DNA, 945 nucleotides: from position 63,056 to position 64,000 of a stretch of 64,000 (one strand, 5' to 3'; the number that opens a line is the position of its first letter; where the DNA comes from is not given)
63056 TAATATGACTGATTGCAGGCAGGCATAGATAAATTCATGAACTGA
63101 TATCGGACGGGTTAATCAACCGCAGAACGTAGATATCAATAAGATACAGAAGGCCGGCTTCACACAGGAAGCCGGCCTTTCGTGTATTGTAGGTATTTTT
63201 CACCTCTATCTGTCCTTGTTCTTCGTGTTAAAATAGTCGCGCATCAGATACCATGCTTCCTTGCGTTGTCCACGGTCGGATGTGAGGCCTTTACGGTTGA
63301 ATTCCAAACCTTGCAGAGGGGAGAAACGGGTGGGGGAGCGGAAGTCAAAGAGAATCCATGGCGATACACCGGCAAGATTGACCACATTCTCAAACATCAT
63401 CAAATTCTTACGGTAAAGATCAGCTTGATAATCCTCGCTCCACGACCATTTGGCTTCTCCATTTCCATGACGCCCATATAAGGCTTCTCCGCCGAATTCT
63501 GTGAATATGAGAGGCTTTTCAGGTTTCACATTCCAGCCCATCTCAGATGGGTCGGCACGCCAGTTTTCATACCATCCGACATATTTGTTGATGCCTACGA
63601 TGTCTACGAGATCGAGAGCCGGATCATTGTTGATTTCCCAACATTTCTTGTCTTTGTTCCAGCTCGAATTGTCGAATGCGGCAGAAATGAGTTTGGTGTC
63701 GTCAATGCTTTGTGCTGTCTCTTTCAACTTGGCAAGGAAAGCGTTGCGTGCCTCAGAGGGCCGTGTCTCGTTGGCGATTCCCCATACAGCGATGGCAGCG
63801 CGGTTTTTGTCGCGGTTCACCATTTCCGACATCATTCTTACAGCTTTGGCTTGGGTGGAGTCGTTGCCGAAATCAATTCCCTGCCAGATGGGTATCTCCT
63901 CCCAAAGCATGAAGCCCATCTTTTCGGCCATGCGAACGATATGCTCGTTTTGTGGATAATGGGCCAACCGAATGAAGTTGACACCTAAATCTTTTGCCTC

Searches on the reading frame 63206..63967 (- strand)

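Call 5: search_protein_families(library=pfam, proteins=[window:63206-63967:-])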
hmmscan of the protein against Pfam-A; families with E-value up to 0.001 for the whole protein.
window:63206-63967:- (253 aa): 1 family
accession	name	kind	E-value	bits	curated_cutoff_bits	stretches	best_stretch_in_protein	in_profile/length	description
PF02836.23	Glyco_hydro_2_C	-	3.2e-16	59.8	21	1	2-187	56-241/302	Glycosyl hydrolases family 2, TIM barrel domain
